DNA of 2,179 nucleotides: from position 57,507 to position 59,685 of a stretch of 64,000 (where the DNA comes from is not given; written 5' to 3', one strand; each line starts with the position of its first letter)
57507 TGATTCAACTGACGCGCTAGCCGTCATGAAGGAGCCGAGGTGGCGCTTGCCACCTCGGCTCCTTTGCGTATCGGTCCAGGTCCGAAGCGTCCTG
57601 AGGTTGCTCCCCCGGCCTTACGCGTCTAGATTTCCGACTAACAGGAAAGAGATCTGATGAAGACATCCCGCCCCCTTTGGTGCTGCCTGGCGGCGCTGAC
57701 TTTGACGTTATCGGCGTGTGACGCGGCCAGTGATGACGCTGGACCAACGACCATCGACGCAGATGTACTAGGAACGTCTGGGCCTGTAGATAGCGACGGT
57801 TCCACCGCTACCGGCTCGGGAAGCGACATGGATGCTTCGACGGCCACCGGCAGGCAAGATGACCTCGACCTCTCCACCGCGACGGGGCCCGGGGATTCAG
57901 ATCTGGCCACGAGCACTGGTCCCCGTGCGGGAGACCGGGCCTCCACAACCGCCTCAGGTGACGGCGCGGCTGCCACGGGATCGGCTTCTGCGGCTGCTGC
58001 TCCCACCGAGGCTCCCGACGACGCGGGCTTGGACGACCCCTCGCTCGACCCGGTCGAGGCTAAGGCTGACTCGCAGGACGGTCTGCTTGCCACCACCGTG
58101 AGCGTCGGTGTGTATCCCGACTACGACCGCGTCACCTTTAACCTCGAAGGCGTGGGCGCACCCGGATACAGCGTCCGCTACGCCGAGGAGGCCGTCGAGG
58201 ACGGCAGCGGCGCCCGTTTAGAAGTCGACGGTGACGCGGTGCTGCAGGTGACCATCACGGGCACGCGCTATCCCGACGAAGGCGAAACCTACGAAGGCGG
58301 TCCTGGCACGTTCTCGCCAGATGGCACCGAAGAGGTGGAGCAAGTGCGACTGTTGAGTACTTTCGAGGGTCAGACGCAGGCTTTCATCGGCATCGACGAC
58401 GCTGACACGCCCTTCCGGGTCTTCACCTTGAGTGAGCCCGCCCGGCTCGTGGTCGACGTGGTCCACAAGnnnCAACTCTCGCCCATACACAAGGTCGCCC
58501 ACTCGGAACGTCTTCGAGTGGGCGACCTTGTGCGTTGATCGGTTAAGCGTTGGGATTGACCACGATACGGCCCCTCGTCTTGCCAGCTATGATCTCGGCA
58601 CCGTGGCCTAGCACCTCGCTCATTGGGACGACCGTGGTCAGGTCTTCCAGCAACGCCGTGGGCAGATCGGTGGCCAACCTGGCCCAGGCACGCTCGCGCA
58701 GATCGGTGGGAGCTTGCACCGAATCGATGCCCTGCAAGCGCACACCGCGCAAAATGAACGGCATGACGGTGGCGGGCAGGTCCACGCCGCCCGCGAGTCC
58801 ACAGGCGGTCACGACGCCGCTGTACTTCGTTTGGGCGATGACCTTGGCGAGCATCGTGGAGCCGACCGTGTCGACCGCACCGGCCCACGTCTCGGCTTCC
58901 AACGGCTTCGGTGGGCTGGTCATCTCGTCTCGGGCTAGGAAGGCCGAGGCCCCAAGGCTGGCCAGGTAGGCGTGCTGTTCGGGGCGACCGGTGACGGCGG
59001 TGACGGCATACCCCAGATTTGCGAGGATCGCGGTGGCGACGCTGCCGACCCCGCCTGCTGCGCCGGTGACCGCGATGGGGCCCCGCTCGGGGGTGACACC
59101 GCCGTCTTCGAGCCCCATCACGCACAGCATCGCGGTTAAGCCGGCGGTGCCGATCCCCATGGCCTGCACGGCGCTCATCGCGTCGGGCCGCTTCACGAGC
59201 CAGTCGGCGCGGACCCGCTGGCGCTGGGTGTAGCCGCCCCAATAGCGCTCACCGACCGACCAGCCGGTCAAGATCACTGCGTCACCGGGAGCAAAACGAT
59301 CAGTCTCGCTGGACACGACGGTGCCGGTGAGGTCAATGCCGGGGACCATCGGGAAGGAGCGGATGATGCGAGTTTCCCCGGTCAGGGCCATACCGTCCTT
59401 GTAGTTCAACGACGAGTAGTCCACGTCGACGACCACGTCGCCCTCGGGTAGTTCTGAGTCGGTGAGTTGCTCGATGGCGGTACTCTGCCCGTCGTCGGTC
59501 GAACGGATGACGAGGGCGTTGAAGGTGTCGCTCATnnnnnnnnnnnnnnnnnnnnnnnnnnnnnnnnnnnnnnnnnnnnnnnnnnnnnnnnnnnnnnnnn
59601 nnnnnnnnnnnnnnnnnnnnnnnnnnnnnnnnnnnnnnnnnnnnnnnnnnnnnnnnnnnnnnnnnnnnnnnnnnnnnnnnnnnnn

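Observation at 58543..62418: Candidate actinobacterial DMSP/acrylate catabolic operon: DmdR-like regulator, DddX-like ACD enzyme, AcuI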

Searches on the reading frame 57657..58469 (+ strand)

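Call 93: search_protein_families(library=pfam, proteins=[window:57657-58469:+], max_evalue=0.001)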
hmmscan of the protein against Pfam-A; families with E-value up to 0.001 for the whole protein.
window:57657-58469:+ (271 aa): 1 family
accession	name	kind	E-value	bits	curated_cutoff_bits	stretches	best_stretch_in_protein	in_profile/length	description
PF24837.1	AMIN-like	-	6.3e-37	127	27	1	145-270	3-129/129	AMIN-like domain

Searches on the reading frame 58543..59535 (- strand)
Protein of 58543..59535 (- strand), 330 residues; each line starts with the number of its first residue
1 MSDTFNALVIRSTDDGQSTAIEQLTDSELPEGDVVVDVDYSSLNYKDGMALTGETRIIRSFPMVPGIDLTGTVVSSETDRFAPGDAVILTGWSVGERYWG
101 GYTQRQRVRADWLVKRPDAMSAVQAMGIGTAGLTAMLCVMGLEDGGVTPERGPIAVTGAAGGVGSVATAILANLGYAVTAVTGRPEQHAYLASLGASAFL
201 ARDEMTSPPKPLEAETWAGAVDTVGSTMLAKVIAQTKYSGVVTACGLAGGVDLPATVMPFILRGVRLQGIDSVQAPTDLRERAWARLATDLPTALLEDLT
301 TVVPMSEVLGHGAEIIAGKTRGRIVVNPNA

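Call 3: search_protein_families(library=pfam, proteins=[window:58543-59535:-], max_evalue=0.01)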
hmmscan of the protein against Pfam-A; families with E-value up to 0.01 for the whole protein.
window:58543-59535:- (330 aa): 3 families
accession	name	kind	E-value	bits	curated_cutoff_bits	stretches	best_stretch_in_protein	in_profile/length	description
PF00107.32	ADH_zinc_N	-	6.9e-13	49.1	31.8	1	162-287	1-127/129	Zinc-binding dehydrogenase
PF08240.17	ADH_N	-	4.1e-11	43.5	23.5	1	31-118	2-104/104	Alcohol dehydrogenase GroES-like domain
PF01370.27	Epimerase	-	0.0036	17.2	20.9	1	154-250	1-76/240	NAD dependent epimerase/dehydratase family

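Call 4: search_protein_families(library=ncbifam, proteins=[window:58543-59535:-], max_evalue=0.01)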
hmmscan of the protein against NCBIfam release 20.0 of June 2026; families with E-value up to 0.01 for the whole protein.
window:58543-59535:- (330 aa): 14 families
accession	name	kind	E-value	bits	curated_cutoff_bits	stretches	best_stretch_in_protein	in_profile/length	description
NF051456.1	acrylyl_AcuI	equivalog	4.1e-135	449.8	440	1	5-327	1-323/325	acrylyl-CoA reductase (NADPH)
TIGR02823.1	oxido_YhdH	subfamily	1.2e-132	441.7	297.25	1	6-327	1-323/324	acrylyl-CoA reductase family protein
TIGR02824.1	quinone_pig3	subfamily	1e-17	64.2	296.8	1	9-269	5-261/325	putative NAD(P)H quinone oxidoreductase, PIG3 family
NF010344.0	PRK13771.1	subfamily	4.2e-16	58.8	349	2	94-245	110-254/334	putative alcohol dehydrogenase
NF041172.1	AcrlCoa_red_Thmprot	equivalog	2.8e-13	49.5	500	2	96-243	112-253/334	acryloyl-CoA reductase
NF047908.1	AldhRedAhr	equivalog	1.4e-11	43.9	470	1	100-326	120-333/335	NADPH-dependent aldehyde reductase Ahr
TIGR01751.1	crot-CoA-red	equivalog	2.7e-10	39.5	378.55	1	98-206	138-245/398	crotonyl-CoA carboxylase/reductase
TIGR02817.1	adh_fam_1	subfamily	1.6e-09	37.7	284.05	1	32-201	30-200/336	zinc-binding alcohol dehydrogenase family protein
NF006940.0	PRK09422.1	equivalog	2.4e-08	33.4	344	1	100-326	115-333/338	alcohol dehydrogenase AdhP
TIGR02825.1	B4_12hDH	equivalog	1.6e-07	31.1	579.85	1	112-247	104-240/327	leukotriene B4 12-hydroxydehydrogenase/15-oxo-prostaglandin 13-reductase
TIGR01202.1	bchC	equivalog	2.6e-05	23.5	291.25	1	21-183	15-176/308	chlorophyll synthesis pathway protein BchC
NF008024.0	PRK10754.1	subfamily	0.00011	21.3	348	1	23-197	20-187/327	NADPH:quinone reductase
NF041183.1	Pks2_ls1_myc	equivalog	0.00034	17.5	2400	1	8-196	1409-1590/2086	sulfolipid-1 biosynthesis phthioceranic/hydroxyphthioceranic acid synthase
NF058644.1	CurcmRedCuraProt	equivalog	0.00036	19.7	440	1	72-192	73-183/336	NADPH-dependent curcumin/dihydrocurcumin reductase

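Call 6: search_solved_structures(query=window:58543-59535:-, max_evalue=1e-10)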
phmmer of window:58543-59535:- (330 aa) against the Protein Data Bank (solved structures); distinct sequences matched with E-value up to 1e-10: 8.
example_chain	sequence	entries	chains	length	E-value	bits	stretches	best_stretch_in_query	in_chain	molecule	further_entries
5gxf_A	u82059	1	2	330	4.6e-112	377.4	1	5-330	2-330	Acrylyl-CoA reductase AcuI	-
5gxe_A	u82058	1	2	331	4.6e-112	377.4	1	5-330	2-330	Acrylyl-CoA reductase AcuI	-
1o89_A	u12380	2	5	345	1.5e-111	375.7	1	7-328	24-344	YHDH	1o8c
3nx4_A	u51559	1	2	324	4.9e-110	370.8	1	7-326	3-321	Putative oxidoreductase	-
1xa0_A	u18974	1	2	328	4.4e-92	311.8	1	4-326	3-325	Putative NADPH Dependent oxidoreductases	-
4jxk_A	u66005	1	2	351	5e-82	278.8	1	5-326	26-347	oxidoreductase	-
1tt7_A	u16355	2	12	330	5.8e-76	258.9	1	1-326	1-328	YHFP | hypothetical protein yhfP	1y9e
5a3j_A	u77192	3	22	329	4.3e-11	45.8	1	32-200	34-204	PUTATIVE QUINONE-OXIDOREDUCTASE HOMOLOG, CHLOROPLASTIC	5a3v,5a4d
